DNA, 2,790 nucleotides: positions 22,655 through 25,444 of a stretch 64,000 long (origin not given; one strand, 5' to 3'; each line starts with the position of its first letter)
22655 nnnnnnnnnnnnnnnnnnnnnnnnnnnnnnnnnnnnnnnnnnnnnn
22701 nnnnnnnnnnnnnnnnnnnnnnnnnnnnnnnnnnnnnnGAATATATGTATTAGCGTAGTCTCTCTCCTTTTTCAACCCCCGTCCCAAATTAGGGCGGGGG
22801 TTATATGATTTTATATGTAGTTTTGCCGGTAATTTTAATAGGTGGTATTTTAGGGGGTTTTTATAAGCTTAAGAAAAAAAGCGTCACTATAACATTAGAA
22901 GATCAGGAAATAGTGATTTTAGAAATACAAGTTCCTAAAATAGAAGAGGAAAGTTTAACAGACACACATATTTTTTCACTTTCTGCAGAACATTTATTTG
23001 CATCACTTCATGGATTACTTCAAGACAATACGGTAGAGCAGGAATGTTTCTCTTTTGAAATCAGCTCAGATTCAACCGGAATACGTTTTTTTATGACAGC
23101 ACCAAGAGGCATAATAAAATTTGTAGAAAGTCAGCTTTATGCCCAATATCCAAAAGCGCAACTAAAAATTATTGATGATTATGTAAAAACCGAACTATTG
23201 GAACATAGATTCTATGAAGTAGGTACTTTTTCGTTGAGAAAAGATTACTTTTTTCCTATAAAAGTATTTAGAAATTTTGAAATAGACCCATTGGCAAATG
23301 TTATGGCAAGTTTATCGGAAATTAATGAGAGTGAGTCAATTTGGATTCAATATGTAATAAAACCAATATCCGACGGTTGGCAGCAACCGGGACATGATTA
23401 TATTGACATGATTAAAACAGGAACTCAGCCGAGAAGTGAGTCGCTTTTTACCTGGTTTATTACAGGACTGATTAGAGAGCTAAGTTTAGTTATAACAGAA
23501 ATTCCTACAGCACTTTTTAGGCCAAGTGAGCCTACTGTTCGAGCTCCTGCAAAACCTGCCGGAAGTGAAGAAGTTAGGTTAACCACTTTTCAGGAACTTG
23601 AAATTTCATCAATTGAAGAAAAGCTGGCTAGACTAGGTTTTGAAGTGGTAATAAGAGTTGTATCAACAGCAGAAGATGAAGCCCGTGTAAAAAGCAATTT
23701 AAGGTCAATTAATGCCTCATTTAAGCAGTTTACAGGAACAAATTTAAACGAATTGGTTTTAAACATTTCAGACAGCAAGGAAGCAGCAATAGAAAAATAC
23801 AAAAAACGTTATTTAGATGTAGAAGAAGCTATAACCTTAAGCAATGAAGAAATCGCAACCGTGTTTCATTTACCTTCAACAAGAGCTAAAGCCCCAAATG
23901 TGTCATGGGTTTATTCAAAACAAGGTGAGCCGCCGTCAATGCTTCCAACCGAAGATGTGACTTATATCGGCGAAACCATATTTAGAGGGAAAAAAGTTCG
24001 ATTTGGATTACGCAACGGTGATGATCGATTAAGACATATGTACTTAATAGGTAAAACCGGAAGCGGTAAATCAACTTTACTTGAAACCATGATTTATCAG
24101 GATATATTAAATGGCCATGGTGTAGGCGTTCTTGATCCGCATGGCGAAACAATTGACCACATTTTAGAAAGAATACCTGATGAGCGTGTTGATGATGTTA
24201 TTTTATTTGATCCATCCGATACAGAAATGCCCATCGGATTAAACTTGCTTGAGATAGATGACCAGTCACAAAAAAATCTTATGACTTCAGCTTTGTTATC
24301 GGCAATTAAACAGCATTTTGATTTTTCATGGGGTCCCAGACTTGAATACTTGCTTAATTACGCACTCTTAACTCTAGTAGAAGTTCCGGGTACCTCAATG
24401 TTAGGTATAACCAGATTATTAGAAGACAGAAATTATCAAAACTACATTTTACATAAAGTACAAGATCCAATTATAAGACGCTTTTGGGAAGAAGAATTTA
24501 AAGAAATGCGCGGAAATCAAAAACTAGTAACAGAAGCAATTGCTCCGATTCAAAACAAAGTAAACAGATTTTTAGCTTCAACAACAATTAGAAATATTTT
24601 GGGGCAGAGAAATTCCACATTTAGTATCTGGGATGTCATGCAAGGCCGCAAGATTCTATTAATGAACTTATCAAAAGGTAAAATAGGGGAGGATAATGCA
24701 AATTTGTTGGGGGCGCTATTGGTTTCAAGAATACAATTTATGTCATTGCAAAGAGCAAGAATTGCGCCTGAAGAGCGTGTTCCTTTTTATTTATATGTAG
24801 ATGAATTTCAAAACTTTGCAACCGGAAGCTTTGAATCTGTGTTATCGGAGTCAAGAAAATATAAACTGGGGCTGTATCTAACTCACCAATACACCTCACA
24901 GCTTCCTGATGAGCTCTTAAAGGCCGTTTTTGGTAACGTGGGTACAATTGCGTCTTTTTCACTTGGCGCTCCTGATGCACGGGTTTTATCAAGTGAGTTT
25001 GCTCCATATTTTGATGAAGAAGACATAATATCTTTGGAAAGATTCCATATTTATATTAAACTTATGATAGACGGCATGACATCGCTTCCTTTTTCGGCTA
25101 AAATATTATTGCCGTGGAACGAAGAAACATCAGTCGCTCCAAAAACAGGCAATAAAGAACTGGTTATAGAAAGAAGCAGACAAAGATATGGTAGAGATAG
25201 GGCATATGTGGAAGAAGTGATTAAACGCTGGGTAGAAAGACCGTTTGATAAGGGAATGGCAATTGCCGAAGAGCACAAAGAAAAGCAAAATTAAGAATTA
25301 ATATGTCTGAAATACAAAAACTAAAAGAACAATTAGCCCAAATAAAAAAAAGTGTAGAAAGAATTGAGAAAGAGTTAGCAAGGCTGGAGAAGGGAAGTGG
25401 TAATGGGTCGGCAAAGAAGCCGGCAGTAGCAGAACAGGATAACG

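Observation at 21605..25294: LCP-family envelope protein followed by an 829-aa membrane-anchored FtsK/HerA/VirD4-like ATPase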

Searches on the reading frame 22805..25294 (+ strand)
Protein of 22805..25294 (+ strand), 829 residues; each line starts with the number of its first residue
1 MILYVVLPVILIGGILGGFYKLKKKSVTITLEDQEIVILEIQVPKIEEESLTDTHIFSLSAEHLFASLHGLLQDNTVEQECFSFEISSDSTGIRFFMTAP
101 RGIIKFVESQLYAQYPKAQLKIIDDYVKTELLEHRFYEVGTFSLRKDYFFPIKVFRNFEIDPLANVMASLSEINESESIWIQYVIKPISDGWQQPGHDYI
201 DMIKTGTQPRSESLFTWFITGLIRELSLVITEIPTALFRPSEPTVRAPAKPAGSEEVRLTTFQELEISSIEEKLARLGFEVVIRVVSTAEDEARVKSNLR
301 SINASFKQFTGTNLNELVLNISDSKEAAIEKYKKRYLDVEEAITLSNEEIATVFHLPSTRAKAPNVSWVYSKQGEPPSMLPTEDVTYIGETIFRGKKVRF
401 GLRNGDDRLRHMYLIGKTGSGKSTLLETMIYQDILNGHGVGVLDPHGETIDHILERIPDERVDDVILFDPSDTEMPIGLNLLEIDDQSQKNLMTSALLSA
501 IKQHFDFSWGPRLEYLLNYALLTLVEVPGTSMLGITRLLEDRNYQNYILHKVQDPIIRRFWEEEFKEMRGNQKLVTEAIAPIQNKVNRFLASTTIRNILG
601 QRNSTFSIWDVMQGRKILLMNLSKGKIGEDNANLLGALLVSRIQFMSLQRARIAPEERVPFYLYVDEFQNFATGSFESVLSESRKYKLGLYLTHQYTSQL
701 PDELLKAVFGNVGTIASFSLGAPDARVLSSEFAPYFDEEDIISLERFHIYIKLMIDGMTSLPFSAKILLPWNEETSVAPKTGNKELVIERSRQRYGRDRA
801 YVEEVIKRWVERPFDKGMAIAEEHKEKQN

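Call 3: search_protein_families(library=pfam, proteins=[window:22805-25294:+], max_evalue=0.01)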
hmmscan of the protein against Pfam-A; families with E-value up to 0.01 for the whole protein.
window:22805-25294:+ (829 aa): 10 families
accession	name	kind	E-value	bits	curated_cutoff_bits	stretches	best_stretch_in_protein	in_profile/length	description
PF10412.15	TrwB_AAD_bind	-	1.2e-08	34.7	20.5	1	410-701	16-287/387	Type IV secretion-system coupling protein DNA-binding domain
PF01935.23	DUF87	-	1.6e-08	35.4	23.2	1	388-632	3-209/220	Helicase HerA, central domain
PF02534.20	T4SS-DNA_transf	-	3.3e-06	26.6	20.1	1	401-702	38-346/468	Type IV secretory system Conjugative DNA transfer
PF01580.24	FtsK_SpoIIIE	-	0.00075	19.4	24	1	389-431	23-61/221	FtsK/SpoIIIE family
PF13401.12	AAA_22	-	0.0034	18.1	27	0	410-457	6-54/130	AAA domain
PF25199.1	nSTAND_NTPase5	-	0.0044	17.3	34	1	403-469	35-103/145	Novel STAND NTPase 5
PF12696.13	TraG-D_C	-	0.0047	17.3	22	1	660-718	1-64/126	TraM recognition site of TraD and TraG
PF13555.12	AAA_29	-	0.0056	16.8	27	0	411-429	24-42/61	P-loop containing region of AAA domain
PF13191.12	AAA_16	-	0.0061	17.5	32.6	0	407-457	22-73/167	AAA ATPase domain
PF12846.13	AAA_10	-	0.0097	15.4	27.5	0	410-458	22-69/362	AAA-like domain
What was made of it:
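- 23960..25117 (+): P-loop motor domain (residues 386-771) with a helical insertion (about 487-613) between Walker A and Walker B. Pfam TrwB_AAD_bind covers 410-701 and DUF87 covers 388-632 (call 3).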

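Call 4: search_protein_families(library=ncbifam, proteins=[window:22805-25294:+], max_evalue=0.01)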
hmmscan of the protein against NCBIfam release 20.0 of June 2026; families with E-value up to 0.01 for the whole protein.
window:22805-25294:+ (829 aa): 7 families
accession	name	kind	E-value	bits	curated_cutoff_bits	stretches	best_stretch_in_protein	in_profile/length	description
NF053655.1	CedD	equivalog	5.1e-08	32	600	1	388-453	201-265/527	DNA-translocating ATPase CedD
TIGR03743.1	SXT_TraD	subfamily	1.2e-06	27.3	366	1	407-448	173-214/636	conjugative transfer system coupling protein TraD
NF045973.1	conju_CD1115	equivalog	7.8e-06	25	250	0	406-613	21-229/442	VirD4-like conjugal transfer protein, CD1115 family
TIGR03754.1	conj_TOL_TraD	equivalog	6.4e-05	21.7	647.55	1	406-449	177-220/643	type IV conjugative transfer system coupling protein TraD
NF033849.1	ser_rich_anae_1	subfamily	0.00012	19.5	650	1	394-706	744-1080/1163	serine-rich protein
NF045975.1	VirB4_plasma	equivalog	0.00026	18.8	590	1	411-448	517-554/894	Mbov_0397 family ICE element conjugal transfer ATPase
NF040819.1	helicase_HerA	equivalog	0.0017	17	970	1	358-460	104-208/561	DNA double-strand break repair helicase HerA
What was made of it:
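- On HerA: The NCBIfam HerA score is 17 against a cut-off of 970 (call 4).
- NCBIfam hits are to TraD, VirD4-like and CedD models (call 4). The top NCBIfam hit is the DNA-import ATPase CedD, though only over the P-loop (call 4).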

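Call 5: find_homologous_proteins(query=window:22805-25294:+)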
Query window:22805-25294:+ (829 aa): 631 proteins with E <= 0.001 among 8000 candidates; the best 120 are listed.
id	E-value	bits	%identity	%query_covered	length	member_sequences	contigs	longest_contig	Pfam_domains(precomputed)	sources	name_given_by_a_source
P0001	0.0e+0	1853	100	100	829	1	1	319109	PF26449.1,PF10412.16,PF01935.24,PF02534.21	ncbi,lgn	-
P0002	0.0e+0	1279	68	100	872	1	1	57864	PF26449.1,PF10412.16,PF01935.24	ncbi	-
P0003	0.0e+0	1265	68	100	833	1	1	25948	PF26449.1,PF10412.16,PF01935.24,PF02534.21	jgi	jgi:hypothetical protein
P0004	0.0e+0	1263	67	99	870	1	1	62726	PF26449.1,PF10412.16,PF01935.24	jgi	jgi:hypothetical protein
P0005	0.0e+0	1257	67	100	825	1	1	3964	PF26449.1,PF10412.16,PF01935.24,PF02534.21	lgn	-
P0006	0.0e+0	1204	64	100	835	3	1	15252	PF26449.1,PF10412.16,PF01935.24,PF02534.21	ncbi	-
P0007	0.0e+0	1185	62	100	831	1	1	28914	PF26449.1,PF10412.16,PF01935.24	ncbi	-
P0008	0.0e+0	1183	64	100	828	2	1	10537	PF26449.1,PF10412.16,PF01935.24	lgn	-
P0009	0.0e+0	1174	63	97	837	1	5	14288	PF26449.1,PF01935.24,PF02534.21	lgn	-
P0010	0.0e+0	1153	64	98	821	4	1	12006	PF26449.1,PF10412.16,PF01935.24,PF02534.21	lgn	-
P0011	0.0e+0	1135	62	97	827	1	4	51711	PF26449.1,PF10412.16,PF01935.24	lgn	-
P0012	0.0e+0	1133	62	97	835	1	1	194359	PF26449.1,PF10412.16,PF01935.24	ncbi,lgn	-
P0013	0.0e+0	1130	63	100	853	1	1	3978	PF26449.1,PF10412.16,PF01935.24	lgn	-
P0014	0.0e+0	1127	60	100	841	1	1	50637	PF26449.1,PF10412.16,PF01935.24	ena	-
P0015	0.0e+0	1126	60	100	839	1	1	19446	PF26449.1,PF10412.16,PF01935.24,PF02534.21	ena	-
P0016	0.0e+0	1126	64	95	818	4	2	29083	PF26449.1,PF10412.16,PF01935.24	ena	-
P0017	0.0e+0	1115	59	100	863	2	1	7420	PF26449.1,PF10412.16,PF01935.24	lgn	-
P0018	0.0e+0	1107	60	99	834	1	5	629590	PF26449.1,PF10412.16,PF01935.24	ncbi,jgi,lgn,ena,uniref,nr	ncbi:ATP-binding protein [Candidatus Nomurabacteria bacterium]|uniref:ATP-binding protein n=1 Tax=ca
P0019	0.0e+0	1106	61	100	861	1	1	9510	PF26449.1,PF10412.16,PF01935.24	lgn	-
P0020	0.0e+0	1106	60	100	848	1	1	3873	PF26449.1,PF10412.16,PF01935.24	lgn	-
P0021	0.0e+0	1106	61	95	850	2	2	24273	PF26449.1,PF10412.16,PF01935.24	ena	-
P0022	0.0e+0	1105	61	98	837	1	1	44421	PF26449.1,PF10412.16,PF01935.24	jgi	jgi:hypothetical protein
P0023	0.0e+0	1104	60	100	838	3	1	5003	PF26449.1,PF10412.16,PF01935.24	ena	-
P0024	0.0e+0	1103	61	98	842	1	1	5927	PF26449.1,PF10412.16,PF01935.24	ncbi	-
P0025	0.0e+0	1100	59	100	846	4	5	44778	PF26449.1,PF10412.16,PF01935.24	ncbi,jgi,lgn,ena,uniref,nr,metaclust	ncbi:MAG: hypothetical protein UU77_C0003G0023 [candidate division WWE3 bacterium GW2011_GWC1_41_7]|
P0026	0.0e+0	1099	60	100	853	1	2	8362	PF26449.1,PF10412.16,PF01935.24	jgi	jgi:hypothetical protein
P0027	0.0e+0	1099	60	95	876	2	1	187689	PF26449.1,PF10412.16,PF01935.24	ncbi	-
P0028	0.0e+0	1099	61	96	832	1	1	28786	PF26449.1,PF10412.16,PF01935.24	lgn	-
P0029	0.0e+0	1097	60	97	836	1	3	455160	PF26449.1,PF10412.16,PF01935.24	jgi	jgi:hypothetical protein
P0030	0.0e+0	1097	61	99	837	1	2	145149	PF26449.1,PF10412.16,PF01935.24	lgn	-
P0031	0.0e+0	1097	60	97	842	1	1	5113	PF26449.1,PF01935.24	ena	-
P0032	0.0e+0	1097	61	96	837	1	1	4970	PF26449.1,PF10412.16,PF01935.24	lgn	-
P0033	0.0e+0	1095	59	100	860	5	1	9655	PF26449.1,PF10412.16,PF01935.24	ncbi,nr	ncbi:MAG TPA: type IV secretion system DNA-binding domain-containing protein [Patescibacteria group 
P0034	0.0e+0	1093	60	97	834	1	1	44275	PF26449.1,PF01935.24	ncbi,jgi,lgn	-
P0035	0.0e+0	1092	61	100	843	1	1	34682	PF26449.1,PF10412.16,PF01935.24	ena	-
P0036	0.0e+0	1092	60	98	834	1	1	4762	PF26449.1,PF01935.24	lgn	-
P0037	0.0e+0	1092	59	100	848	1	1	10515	PF26449.1,PF10412.16,PF01935.24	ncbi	-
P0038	0.0e+0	1091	60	96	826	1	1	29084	PF26449.1,PF01935.24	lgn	-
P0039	0.0e+0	1090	60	100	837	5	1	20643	PF26449.1,PF01935.24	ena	-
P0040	0.0e+0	1090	59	100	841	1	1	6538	PF26449.1,PF10412.16,PF01935.24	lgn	-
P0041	0.0e+0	1090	61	96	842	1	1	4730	PF26449.1,PF10412.16,PF01935.24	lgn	-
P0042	0.0e+0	1087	59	100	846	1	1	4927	PF26449.1,PF10412.16,PF01935.24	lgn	-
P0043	0.0e+0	1086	60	99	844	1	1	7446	PF26449.1,PF10412.16,PF01935.24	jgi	-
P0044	0.0e+0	1086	60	100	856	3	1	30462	PF26449.1,PF10412.16,PF01935.24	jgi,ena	-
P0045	0.0e+0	1086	60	96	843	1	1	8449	PF26449.1,PF10412.16,PF01935.24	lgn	-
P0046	0.0e+0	1085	60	100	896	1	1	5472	PF26449.1,PF10412.16,PF01935.24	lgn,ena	-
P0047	0.0e+0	1084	58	100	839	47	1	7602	PF26449.1,PF10412.16,PF01935.24,PF12696.14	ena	-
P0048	0.0e+0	1082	60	95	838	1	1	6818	PF26449.1,PF10412.16,PF01935.24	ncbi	-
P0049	0.0e+0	1082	58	98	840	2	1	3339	PF26449.1,PF10412.16,PF01935.24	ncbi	-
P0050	0.0e+0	1081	58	100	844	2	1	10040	PF26449.1,PF10412.16,PF01935.24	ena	-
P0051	0.0e+0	1081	60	96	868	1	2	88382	PF26449.1,PF10412.16,PF01935.24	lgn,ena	-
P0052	0.0e+0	1079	62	95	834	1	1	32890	PF26449.1,PF10412.16,PF01935.24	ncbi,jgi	ncbi:MAG: DUF87 domain-containing protein [Patescibacteria group bacterium]|jgi:hypothetical protein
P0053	0.0e+0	1079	57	100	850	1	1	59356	PF26449.1,PF10412.16,PF01935.24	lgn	-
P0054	0.0e+0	1078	57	100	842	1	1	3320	PF26449.1,PF10412.16,PF01935.24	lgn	-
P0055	0.0e+0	1076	59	100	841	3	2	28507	PF26449.1,PF10412.16,PF01935.24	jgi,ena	-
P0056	0.0e+0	1076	58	100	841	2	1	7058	PF26449.1,PF10412.16,PF01935.24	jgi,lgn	-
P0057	0.0e+0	1076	61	95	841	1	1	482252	PF26449.1,PF10412.16,PF01935.24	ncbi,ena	-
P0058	0.0e+0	1074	58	98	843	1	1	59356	PF26449.1,PF10412.16,PF01935.24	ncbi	-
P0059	0.0e+0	1074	58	99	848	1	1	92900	PF26449.1,PF01935.24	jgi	jgi:hypothetical protein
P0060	0.0e+0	1073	58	96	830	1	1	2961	PF26449.1,PF10412.16,PF01935.24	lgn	-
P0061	0.0e+0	1073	60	96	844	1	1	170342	PF26449.1,PF10412.16,PF01935.24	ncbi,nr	ncbi:type IV secretion system DNA-binding domain-containing protein [Patescibacteria group bacterium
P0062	0.0e+0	1072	60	95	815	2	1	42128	PF26449.1,PF10412.16,PF01935.24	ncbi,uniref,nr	ncbi:ATP-binding protein [candidate division WWE3 bacterium]|uniref:ATP-binding protein n=1 Tax=cand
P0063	0.0e+0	1072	59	96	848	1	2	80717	PF26449.1,PF01935.24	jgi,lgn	jgi:hypothetical protein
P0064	0.0e+0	1072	58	100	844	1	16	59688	PF26449.1,PF10412.16,PF01935.24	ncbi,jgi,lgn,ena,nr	ncbi:MAG TPA: type IV secretion system DNA-binding domain-containing protein [bacterium]|jgi:DNA hel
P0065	0.0e+0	1071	57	100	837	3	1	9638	PF26449.1,PF10412.16,PF01935.24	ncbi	-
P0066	0.0e+0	1071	60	97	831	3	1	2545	PF26449.1,PF10412.16,PF01935.24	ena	-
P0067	0.0e+0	1071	57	100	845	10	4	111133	PF26449.1,PF10412.16,PF01935.24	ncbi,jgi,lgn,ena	-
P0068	0.0e+0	1070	60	95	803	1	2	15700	PF26449.1,PF10412.16,PF01935.24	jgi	jgi:hypothetical protein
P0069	0.0e+0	1070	59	100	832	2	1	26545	PF26449.1,PF01935.24,PF02534.21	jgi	-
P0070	0.0e+0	1070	59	97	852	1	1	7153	PF26449.1,PF10412.16,PF01935.24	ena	-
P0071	0.0e+0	1070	58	100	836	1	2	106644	PF26449.1,PF10412.16,PF01935.24,PF02534.21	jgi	-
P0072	0.0e+0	1069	59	96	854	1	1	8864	PF26449.1,PF10412.16,PF01935.24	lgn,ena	-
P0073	0.0e+0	1069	58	99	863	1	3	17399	PF26449.1,PF10412.16,PF01935.24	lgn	-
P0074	0.0e+0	1069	58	100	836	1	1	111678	PF26449.1,PF01935.24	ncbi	ncbi:type IV secretory system conjugative DNA transfer family protein [Patescibacteria group bacteri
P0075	0.0e+0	1069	58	100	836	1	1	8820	PF26449.1,PF10412.16,PF01935.24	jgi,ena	-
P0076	0.0e+0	1069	60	96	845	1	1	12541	PF26449.1,PF10412.16,PF01935.24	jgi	jgi:hypothetical protein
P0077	0.0e+0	1069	58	99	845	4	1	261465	PF26449.1,PF10412.16,PF01935.24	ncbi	ncbi:MAG: type IV secretion system DNA-binding domain-containing protein [Patescibacteria group bact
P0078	0.0e+0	1068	60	100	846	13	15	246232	PF26449.1,PF10412.16,PF01935.24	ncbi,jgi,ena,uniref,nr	ncbi:hypothetical protein A3F07_03435 [candidate division WWE3 bacterium RIFCSPHIGHO2_12_FULL_38_15]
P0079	0.0e+0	1068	60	96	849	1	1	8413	PF26449.1,PF10412.16,PF01935.24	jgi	jgi:hypothetical protein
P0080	0.0e+0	1067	58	96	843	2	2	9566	PF26449.1,PF10412.16,PF01935.24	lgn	-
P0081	0.0e+0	1066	59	97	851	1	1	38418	PF26449.1,PF10412.16,PF01935.24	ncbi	-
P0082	0.0e+0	1065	59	95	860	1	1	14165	PF26449.1,PF10412.16,PF01935.24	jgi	jgi:hypothetical protein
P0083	0.0e+0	1065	58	100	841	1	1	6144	PF26449.1,PF01935.24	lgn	-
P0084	0.0e+0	1064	57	99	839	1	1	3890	PF26449.1,PF10412.16,PF01935.24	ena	-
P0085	0.0e+0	1063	58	99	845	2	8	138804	PF26449.1,PF10412.16,PF01935.24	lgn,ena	-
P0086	0.0e+0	1062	58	99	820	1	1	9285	PF26449.1,PF10412.16,PF01935.24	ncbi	ncbi:MAG: DUF87 domain-containing protein, partial [Patescibacteria group bacterium]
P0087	0.0e+0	1062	60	95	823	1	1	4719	PF26449.1,PF10412.16,PF01935.24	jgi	-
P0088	0.0e+0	1062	57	100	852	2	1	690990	PF26449.1,PF10412.16,PF01935.24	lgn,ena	-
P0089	0.0e+0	1061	58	99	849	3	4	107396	PF26449.1,PF10412.16,PF01935.24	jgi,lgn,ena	-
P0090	0.0e+0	1061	59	95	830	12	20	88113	PF26449.1,PF10412.16,PF01935.24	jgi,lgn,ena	-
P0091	0.0e+0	1061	58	97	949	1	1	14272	PF26449.1,PF10412.16,PF01935.24,PF00575.30,PF23459.2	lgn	-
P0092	0.0e+0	1061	57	100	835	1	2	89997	PF26449.1,PF10412.16,PF01935.24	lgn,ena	-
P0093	0.0e+0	1061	60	96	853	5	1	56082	PF26449.1,PF10412.16,PF01935.24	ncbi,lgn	-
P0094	0.0e+0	1061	58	100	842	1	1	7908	PF26449.1,PF10412.16,PF01935.24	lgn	-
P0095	0.0e+0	1060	59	95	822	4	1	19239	PF26449.1,PF10412.16,PF01935.24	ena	-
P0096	0.0e+0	1060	60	95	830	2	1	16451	PF26449.1,PF10412.16,PF01935.24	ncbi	-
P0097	0.0e+0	1060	58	99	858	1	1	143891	PF26449.1,PF10412.16,PF01935.24,PF02534.21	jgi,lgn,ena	-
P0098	0.0e+0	1059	57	100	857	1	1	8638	PF26449.1,PF10412.16,PF01935.24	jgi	-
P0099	0.0e+0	1059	59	97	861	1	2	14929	PF26449.1,PF10412.16,PF01935.24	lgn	-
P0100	0.0e+0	1059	58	100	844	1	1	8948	PF26449.1,PF10412.16,PF01935.24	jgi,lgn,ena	-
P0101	0.0e+0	1059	58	97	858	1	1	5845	PF26449.1,PF01935.24,PF02534.21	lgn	-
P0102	0.0e+0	1058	59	97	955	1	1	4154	PF26449.1,PF10412.16,PF01935.24,PF00575.30,PF23459.2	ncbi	-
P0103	0.0e+0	1058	59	99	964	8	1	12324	PF26449.1,PF10412.16,PF01935.24,PF00575.30,PF23459.2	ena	-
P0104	0.0e+0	1058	58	95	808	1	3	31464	PF26449.1,PF10412.16,PF01935.24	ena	-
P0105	0.0e+0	1057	60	95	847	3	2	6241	PF26449.1,PF10412.16,PF01935.24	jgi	jgi:hypothetical protein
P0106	0.0e+0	1057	58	100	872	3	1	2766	PF26449.1,PF10412.16,PF01935.24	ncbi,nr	ncbi:MAG TPA: ATP-binding protein, partial [candidate division WWE3 bacterium]|nr:ATP-binding protei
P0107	0.0e+0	1057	57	100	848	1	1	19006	PF26449.1,PF10412.16,PF01935.24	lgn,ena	-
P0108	0.0e+0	1057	57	99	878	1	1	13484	PF26449.1,PF10412.16,PF01935.24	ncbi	-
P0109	0.0e+0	1057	60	95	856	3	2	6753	PF26449.1,PF10412.16,PF01935.24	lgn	-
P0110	0.0e+0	1056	60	96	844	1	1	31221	PF26449.1,PF10412.16,PF01935.24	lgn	-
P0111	0.0e+0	1055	57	100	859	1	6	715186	PF26449.1,PF10412.16,PF01935.24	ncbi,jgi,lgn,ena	-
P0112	0.0e+0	1055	57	99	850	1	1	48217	PF26449.1,PF10412.16,PF01935.24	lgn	-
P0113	0.0e+0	1054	59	95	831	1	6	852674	PF26449.1,PF10412.16,PF01935.24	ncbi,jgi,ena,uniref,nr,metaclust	ncbi:hypothetical protein A2415_03745 [candidate division WWE3 bacterium RIFOXYC1_FULL_39_7]|uniref:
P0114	0.0e+0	1053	57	98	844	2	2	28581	PF26449.1,PF10412.16,PF01935.24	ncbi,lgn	-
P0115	0.0e+0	1053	57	99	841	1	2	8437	PF26449.1,PF10412.16,PF01935.24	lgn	-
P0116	0.0e+0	1053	59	95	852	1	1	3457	PF26449.1,PF01935.24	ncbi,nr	ncbi:ATP-binding protein [Patescibacteria group bacterium]|nr:ATP-binding protein [Patescibacteria g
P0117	0.0e+0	1053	56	100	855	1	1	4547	PF26449.1,PF01935.24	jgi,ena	-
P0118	0.0e+0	1052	57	99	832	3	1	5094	PF26449.1,PF10412.16,PF01935.24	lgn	-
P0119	0.0e+0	1051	58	97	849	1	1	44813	PF26449.1,PF10412.16,PF01935.24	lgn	-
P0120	0.0e+0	1050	58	99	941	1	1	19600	PF26449.1,PF10412.16,PF01935.24,PF00575.30,PF23459.2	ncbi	-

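Call 6: search_solved_structures(query=window:22805-25291:+, max_evalue=1, show_alignments=2)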
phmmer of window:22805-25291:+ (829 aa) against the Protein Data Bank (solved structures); distinct sequences matched with E-value up to 1: 7.
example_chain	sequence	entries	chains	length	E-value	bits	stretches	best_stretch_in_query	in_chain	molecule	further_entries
1gl6_A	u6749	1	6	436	0.0022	19.8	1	406-451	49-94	ATPASE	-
1e9r_A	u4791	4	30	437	0.0022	19.8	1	406-451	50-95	CONJUGAL TRANSFER PROTEIN TRWB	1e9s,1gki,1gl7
6sz9_A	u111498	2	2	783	0.28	12.8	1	384-449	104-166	IcmO (DotL)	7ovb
9kwf_B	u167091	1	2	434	0.36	12.4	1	411-461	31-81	Putative deoxyribonuclease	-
9c0i_A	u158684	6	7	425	0.48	12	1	45-155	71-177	Reverse transcriptase/maturase family protein | Antiviral reverse transcriptase Drt2 | RNA-dependent DNA polymerase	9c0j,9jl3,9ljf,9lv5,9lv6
9lv7_A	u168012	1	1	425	0.49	12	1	45-155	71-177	Antiviral reverse transcriptase Drt2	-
9lje_A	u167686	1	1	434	0.5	12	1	45-155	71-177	RNA-dependent DNA polymerase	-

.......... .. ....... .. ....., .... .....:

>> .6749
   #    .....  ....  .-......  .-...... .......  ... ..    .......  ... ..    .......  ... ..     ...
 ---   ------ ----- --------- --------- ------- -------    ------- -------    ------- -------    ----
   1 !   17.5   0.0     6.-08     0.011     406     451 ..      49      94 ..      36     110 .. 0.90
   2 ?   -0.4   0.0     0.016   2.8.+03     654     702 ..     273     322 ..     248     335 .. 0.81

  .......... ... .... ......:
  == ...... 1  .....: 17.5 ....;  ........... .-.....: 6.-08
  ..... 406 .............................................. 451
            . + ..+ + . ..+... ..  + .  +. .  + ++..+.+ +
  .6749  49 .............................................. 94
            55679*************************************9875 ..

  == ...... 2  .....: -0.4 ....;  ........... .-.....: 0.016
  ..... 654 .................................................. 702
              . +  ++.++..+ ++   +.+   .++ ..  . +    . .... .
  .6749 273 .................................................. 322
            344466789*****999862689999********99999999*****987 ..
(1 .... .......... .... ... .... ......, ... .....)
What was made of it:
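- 24854..24889 (+): RKY...THQ block (residues 684-695), a conserved motor motif after Walker B. The block aligns with the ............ segment of TrwB (call 6).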
